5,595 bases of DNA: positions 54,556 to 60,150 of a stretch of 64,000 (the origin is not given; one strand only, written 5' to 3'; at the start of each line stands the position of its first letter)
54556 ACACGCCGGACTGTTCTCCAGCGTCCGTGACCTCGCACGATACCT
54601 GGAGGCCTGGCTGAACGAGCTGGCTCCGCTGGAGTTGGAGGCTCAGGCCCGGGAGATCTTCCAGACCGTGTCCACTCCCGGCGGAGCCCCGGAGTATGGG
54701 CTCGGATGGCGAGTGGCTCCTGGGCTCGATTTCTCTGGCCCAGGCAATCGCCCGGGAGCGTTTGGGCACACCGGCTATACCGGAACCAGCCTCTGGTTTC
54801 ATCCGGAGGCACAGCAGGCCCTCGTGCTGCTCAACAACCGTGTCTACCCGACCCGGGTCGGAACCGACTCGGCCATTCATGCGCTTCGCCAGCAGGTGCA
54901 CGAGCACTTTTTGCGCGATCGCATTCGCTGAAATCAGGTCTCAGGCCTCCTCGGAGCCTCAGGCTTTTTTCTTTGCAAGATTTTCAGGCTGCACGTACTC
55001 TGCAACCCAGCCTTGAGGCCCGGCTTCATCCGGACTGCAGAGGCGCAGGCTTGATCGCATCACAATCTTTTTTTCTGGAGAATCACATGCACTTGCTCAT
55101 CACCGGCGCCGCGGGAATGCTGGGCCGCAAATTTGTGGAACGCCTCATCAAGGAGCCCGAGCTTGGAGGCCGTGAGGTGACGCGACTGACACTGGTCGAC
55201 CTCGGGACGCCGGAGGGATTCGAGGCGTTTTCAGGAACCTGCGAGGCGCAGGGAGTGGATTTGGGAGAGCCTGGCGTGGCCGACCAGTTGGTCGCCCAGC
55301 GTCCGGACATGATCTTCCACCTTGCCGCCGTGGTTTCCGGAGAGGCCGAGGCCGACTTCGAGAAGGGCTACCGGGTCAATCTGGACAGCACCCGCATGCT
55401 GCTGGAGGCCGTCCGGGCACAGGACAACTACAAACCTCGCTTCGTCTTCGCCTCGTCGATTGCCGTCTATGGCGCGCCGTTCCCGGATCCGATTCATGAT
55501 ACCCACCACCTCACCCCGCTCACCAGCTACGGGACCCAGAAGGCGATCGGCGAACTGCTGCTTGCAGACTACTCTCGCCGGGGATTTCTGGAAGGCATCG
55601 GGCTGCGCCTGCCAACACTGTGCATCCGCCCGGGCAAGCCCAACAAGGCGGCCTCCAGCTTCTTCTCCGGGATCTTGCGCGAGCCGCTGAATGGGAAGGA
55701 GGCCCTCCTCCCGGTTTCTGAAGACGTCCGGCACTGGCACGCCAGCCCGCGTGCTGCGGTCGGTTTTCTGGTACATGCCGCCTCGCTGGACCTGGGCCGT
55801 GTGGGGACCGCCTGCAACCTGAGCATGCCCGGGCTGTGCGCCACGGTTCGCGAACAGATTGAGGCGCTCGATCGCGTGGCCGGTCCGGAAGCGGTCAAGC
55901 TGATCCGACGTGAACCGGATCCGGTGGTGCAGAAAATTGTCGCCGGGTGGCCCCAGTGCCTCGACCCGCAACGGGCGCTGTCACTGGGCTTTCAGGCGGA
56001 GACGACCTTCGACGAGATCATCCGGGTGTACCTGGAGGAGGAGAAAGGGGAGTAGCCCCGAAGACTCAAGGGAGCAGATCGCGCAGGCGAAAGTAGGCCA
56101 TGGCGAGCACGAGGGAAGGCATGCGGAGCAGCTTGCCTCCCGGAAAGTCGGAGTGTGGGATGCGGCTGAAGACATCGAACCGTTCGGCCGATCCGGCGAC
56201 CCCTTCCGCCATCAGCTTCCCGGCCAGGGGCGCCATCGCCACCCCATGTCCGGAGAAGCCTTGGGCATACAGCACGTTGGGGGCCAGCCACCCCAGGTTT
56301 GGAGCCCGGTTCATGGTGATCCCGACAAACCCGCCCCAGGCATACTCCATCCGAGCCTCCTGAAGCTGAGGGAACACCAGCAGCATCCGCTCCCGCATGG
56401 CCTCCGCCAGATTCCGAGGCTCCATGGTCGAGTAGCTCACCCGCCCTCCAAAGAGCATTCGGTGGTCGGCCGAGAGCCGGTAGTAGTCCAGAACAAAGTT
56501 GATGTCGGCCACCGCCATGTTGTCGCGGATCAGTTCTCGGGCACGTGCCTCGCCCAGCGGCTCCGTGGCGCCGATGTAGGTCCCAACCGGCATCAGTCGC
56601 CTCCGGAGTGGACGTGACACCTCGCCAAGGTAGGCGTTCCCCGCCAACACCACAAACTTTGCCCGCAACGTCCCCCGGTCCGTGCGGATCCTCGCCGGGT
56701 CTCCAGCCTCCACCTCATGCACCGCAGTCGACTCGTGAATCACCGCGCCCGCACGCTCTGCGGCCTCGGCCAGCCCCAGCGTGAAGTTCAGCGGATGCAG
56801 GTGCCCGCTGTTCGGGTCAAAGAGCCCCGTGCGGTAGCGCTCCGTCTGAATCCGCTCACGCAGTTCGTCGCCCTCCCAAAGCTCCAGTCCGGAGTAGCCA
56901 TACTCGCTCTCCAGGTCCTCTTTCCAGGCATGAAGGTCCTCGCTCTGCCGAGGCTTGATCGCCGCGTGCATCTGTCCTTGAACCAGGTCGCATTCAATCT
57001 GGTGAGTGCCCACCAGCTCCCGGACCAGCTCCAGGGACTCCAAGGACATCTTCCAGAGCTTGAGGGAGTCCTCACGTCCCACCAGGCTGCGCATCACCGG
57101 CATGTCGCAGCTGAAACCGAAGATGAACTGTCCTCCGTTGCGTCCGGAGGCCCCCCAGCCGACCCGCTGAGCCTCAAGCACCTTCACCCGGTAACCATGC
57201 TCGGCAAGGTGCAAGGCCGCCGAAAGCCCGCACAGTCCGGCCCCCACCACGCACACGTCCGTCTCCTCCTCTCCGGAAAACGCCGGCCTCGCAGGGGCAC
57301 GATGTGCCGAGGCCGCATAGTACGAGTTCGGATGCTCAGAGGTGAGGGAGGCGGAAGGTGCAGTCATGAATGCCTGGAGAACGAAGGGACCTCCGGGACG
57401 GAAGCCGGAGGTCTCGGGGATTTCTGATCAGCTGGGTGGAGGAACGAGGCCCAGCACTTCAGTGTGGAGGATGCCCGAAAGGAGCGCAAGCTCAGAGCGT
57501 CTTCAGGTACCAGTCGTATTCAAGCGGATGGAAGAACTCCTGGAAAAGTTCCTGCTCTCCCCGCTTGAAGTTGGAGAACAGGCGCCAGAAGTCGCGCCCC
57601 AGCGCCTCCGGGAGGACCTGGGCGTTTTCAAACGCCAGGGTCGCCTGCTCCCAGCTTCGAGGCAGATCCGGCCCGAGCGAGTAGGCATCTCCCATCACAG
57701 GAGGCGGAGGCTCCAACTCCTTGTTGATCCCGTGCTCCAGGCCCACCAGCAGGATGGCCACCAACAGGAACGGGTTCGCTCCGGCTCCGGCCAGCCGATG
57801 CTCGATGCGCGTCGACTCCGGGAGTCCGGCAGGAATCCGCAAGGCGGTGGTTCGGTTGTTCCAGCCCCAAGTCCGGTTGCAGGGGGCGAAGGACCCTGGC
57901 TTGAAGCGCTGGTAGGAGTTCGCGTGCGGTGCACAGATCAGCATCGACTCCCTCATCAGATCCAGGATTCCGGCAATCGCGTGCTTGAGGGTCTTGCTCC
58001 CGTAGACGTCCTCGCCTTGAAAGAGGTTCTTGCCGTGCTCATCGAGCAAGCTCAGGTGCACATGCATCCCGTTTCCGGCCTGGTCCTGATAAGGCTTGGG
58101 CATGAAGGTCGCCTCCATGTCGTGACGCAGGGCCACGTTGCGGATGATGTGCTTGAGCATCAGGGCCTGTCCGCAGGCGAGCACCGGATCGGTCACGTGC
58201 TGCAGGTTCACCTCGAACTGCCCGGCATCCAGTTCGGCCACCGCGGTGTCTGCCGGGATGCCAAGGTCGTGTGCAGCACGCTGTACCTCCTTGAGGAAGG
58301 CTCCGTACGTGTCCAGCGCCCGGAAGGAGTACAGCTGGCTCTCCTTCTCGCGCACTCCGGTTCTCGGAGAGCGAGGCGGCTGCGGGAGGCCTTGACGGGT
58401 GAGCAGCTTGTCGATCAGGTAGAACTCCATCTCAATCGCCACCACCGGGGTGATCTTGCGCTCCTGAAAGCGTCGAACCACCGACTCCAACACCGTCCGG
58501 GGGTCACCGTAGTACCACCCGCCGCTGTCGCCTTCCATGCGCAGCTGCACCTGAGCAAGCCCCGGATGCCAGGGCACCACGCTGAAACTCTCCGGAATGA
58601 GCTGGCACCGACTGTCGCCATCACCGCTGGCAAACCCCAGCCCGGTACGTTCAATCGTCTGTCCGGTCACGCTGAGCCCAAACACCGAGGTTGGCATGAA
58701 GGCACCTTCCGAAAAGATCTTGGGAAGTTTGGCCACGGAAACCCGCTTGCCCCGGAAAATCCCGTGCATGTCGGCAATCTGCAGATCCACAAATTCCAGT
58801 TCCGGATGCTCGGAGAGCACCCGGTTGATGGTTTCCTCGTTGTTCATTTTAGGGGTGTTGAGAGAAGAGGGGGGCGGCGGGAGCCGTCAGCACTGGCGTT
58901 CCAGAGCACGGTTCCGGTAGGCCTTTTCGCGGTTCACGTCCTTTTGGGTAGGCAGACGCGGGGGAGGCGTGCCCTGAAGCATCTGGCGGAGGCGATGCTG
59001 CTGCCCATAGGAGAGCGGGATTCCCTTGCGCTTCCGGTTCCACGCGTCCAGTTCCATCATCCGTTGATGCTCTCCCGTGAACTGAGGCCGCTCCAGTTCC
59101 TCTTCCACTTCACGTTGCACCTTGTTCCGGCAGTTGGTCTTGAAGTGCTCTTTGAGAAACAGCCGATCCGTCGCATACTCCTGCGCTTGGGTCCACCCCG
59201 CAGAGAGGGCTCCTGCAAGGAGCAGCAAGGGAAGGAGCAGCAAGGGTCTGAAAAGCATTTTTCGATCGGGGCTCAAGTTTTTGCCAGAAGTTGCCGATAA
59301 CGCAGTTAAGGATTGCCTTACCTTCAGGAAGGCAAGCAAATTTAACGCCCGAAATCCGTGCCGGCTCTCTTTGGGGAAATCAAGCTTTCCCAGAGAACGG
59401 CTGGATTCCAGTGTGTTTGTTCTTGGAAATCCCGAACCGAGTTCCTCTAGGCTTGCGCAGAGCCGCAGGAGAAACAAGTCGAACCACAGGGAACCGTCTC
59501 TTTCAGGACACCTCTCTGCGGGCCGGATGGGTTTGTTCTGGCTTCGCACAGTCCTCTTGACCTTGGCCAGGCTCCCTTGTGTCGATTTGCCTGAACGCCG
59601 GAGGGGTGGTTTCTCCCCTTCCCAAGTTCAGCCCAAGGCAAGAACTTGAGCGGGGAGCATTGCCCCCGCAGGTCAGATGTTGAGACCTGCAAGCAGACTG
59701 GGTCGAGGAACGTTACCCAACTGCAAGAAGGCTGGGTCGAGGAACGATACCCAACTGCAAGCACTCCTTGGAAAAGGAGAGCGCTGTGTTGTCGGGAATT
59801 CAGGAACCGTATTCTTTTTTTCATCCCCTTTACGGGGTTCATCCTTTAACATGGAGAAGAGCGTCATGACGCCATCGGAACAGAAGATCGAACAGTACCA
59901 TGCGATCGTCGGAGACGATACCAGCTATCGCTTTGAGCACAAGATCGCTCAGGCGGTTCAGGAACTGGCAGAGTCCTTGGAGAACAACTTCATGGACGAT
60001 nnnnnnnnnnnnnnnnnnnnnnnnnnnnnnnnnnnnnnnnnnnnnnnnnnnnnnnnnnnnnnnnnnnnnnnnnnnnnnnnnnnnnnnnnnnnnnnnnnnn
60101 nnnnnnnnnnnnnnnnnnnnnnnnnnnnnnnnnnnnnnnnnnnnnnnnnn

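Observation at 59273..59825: Sigma28-type promoter driving a ~520-nt hairpin- and GGA-rich non-coding region: candidate flagellar-class CsrA sponge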

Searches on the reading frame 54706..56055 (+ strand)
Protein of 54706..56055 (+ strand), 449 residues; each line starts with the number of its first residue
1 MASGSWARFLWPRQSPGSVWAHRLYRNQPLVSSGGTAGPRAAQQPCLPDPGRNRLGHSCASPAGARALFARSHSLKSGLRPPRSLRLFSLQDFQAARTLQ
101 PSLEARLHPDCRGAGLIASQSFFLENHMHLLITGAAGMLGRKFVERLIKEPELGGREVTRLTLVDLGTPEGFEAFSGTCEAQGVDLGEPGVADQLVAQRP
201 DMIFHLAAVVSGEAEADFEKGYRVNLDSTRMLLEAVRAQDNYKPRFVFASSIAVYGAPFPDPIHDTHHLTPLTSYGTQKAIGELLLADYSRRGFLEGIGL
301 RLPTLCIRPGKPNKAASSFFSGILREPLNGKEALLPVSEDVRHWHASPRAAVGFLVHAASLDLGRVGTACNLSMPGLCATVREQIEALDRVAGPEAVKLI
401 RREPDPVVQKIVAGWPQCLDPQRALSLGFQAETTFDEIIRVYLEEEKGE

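Call 8: search_protein_families(library=pfam, proteins=[window:54706-56055:+], max_evalue=0.01)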
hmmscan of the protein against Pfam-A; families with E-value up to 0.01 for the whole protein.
window:54706-56055:+ (449 aa): 5 families
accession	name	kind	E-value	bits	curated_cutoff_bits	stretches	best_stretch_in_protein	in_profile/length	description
PF01370.27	Epimerase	-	8.1e-25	88.1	20.9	1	131-335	2-201/240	NAD dependent epimerase/dehydratase family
PF16363.11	GDP_Man_Dehyd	-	3.1e-16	60.2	27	1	131-291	1-169/332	GDP-mannose 4,6 dehydratase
PF04321.23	RmlD_sub_bind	-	3.1e-10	40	27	1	128-289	1-139/287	RmlD substrate binding domain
PF01073.25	3Beta_HSD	-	1.1e-09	38.2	22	1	131-309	1-178/280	3-beta hydroxysteroid dehydrogenase/isomerase family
PF07993.18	NAD_binding_4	-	5.9e-07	29.3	20.1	1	194-304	83-206/258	Male sterility protein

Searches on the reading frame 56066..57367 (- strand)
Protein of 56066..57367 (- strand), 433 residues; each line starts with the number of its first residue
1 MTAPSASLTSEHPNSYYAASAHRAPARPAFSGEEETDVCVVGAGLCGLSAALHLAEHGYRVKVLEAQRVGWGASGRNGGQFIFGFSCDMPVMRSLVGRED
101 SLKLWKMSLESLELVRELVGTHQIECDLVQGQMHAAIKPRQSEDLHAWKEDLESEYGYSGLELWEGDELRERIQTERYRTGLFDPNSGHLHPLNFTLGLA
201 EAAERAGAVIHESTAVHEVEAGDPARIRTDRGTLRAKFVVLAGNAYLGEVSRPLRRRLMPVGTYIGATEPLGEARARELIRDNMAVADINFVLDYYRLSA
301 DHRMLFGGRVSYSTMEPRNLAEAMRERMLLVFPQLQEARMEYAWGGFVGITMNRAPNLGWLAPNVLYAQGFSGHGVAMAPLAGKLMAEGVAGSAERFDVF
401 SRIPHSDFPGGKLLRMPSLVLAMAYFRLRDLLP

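Call 8: search_protein_families(library=pfam, proteins=[window:56066-57367:-], max_evalue=0.01)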
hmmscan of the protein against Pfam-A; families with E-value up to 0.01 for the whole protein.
window:56066-57367:- (433 aa): 12 families
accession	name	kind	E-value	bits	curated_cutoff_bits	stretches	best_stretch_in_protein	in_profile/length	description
PF01266.30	DAO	-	1.2e-72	245.8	27.9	1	37-388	1-352/353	FAD dependent oxidoreductase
PF13450.12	NAD_binding_8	-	1.5e-07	32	21.9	1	40-79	1-42/68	NAD(P)-binding Rossmann-like domain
PF01494.25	FAD_binding_3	-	2.7e-07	30.6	22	1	35-68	1-34/349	FAD binding domain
PF01946.23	Thi4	-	1.8e-06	27.9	26.2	1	35-81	17-63/235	Thi4 family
PF00890.30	FAD_binding_2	-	7e-06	25.9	20.4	1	37-69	1-33/414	FAD binding domain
PF01593.30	Amino_oxidase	-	7.9e-06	25.8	19.8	1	45-89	1-42/443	Flavin containing amine oxidoreductase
PF13738.12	Pyr_redox_3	-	1.8e-05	24.6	30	0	40-70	2-33/305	Pyridine nucleotide-disulphide oxidoreductase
PF07992.20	Pyr_redox_2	-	4.7e-05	23.4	26.1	1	37-68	2-33/291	Pyridine nucleotide-disulphide oxidoreductase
PF03486.20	HI0933_like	-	0.00017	21.5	50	1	37-67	2-32/244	HI0933-like protein Rossmann domain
PF01134.28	GIDA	-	0.0012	18.4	22.1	1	37-64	1-28/391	Glucose inhibited division protein A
PF12831.13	FAD_oxidored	-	0.0014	18.4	27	1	37-75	1-39/416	FAD dependent oxidoreductase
PF00070.33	Pyr_redox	-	0.01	16.8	22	0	38-67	2-31/82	Pyridine nucleotide-disulphide oxidoreductase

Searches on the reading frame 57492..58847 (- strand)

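Call 8: search_protein_families(library=pfam, proteins=[window:57492-58847:-], max_evalue=0.01)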
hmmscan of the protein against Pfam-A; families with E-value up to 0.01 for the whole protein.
window:57492-58847:- (451 aa): 1 family
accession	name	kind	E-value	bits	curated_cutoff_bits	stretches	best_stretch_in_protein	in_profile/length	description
PF00120.29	Gln-synt_C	-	3.1e-97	326.2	24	1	114-447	2-344/344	Glutamine synthetase, catalytic domain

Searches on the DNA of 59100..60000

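Call 4: search_rna_families(source=window, start=59100, end=60000, threshold=evalue, max_evalue=10, show_alignments=5)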
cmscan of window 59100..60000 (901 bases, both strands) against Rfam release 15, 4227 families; matches with E-value up to 10: 3.
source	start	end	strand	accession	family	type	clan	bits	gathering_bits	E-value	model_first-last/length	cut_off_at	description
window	59818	59843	+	RF01338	CRISPR-DR25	Gene; CRISPR;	CL00014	18.2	36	1.5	1-25/25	no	CRISPR RNA direct repeat element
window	59818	59850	-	RF01346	CRISPR-DR36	Gene; CRISPR;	-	13.4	38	5.4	1-36/36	no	CRISPR RNA direct repeat element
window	59859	59938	+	RF01136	sR28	Gene; snRNA; snoRNA; CD-box;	-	12.1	39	2.1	1-55/55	no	Small nucleolar RNA sR28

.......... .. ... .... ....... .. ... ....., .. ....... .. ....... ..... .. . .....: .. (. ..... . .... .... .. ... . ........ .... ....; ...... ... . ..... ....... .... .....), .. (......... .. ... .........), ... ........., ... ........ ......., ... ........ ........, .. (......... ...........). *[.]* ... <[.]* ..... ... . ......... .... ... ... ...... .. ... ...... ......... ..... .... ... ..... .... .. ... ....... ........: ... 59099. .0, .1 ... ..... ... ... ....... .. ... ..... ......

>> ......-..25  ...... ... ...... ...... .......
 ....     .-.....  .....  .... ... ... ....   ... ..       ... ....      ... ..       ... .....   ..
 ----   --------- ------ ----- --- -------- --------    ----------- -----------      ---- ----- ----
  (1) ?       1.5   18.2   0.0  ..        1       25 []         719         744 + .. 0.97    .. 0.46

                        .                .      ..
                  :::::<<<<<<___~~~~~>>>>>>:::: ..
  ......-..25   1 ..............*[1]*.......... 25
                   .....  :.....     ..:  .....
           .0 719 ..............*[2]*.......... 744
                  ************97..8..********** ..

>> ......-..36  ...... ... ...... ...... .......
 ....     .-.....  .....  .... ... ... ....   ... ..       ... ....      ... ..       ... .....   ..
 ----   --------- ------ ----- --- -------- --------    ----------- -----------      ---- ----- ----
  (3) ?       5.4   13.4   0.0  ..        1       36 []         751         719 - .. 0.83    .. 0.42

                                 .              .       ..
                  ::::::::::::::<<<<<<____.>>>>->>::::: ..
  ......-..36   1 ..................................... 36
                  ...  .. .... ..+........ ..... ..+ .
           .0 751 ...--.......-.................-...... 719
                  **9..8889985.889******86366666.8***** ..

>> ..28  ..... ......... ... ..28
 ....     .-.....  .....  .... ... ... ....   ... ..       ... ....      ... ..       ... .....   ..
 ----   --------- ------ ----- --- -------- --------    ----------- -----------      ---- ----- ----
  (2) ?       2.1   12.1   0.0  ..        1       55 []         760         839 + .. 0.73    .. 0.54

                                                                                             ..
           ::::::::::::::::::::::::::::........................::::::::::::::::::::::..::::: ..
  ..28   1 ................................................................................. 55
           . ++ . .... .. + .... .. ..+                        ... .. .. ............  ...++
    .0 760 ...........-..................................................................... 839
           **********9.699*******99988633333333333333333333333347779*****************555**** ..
